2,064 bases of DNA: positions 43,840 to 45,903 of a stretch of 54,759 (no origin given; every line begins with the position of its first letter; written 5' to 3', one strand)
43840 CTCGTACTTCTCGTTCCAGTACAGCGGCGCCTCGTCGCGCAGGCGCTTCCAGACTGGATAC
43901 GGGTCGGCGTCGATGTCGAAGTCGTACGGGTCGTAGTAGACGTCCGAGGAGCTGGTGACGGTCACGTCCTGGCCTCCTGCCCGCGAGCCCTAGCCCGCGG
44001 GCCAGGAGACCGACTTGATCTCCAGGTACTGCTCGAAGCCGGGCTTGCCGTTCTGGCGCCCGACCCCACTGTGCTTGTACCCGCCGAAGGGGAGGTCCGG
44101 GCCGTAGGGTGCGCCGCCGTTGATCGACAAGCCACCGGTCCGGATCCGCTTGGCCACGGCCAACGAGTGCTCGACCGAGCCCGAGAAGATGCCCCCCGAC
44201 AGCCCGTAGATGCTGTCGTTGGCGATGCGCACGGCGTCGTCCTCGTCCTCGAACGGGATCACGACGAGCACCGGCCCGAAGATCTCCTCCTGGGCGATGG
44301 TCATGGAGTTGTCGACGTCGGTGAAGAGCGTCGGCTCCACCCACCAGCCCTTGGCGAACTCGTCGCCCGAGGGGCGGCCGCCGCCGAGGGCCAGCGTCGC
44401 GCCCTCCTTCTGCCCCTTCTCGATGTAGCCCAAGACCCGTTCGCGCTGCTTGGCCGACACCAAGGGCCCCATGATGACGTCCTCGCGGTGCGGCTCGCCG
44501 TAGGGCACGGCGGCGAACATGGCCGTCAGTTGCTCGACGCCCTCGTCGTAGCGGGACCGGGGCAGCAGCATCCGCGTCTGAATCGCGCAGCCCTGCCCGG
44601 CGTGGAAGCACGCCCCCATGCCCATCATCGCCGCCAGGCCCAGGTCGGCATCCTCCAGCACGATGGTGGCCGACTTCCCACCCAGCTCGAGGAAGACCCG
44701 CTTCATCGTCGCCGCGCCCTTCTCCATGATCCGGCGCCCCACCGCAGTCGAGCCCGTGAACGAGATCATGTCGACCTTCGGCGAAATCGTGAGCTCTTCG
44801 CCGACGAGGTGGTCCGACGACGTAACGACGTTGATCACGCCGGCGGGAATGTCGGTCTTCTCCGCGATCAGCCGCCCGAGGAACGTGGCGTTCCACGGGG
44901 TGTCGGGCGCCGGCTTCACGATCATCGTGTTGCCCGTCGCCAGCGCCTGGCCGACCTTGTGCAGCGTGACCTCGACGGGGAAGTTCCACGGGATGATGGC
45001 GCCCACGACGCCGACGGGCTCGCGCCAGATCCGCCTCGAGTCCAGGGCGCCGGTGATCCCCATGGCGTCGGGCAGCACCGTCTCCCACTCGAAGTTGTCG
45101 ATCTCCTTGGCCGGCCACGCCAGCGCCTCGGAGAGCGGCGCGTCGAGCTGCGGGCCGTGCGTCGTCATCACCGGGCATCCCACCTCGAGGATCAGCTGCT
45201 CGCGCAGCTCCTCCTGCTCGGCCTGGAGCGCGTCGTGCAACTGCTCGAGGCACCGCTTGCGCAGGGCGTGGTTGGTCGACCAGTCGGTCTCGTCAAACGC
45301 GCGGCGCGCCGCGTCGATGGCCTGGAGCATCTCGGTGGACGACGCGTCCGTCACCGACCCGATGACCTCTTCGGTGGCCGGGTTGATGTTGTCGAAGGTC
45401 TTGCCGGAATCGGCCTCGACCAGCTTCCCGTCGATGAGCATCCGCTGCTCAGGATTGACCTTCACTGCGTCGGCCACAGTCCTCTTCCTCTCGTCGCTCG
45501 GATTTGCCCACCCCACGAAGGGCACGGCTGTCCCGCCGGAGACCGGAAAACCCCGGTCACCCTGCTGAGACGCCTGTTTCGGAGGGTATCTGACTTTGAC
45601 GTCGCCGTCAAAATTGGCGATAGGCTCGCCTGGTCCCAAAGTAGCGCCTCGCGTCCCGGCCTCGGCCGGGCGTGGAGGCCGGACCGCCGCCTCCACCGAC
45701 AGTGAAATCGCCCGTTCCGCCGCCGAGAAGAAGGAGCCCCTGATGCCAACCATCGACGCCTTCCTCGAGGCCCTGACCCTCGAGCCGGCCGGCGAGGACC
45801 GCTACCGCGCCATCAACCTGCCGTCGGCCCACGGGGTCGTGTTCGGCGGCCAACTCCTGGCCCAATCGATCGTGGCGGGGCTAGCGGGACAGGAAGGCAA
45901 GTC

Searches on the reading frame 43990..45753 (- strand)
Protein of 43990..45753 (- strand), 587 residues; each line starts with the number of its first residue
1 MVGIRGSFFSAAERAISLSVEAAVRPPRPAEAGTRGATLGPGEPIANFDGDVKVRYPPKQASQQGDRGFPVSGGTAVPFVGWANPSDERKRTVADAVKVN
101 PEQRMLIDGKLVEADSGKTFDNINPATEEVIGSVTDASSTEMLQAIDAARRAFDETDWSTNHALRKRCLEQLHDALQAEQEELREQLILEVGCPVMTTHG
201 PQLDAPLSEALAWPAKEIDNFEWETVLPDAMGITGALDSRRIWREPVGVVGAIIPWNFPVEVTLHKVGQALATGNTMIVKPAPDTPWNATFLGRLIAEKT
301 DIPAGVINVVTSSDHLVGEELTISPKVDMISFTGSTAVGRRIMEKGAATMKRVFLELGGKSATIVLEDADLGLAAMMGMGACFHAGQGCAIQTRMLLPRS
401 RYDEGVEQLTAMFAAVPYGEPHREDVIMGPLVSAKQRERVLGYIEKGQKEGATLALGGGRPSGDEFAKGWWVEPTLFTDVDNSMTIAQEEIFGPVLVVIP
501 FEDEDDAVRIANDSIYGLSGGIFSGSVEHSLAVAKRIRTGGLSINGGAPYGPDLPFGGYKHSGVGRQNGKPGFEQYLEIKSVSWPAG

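Call 24: search_protein_families(library=pfam, proteins=[window:43990-45753:-], max_evalue=0.0001)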
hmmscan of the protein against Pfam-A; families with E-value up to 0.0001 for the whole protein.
window:43990-45753:- (587 aa): 1 family
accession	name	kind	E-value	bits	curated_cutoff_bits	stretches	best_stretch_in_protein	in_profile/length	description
PF00171.27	Aldedh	-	1.8e-145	485.5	23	1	112-582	2-461/461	Aldehyde dehydrogenase family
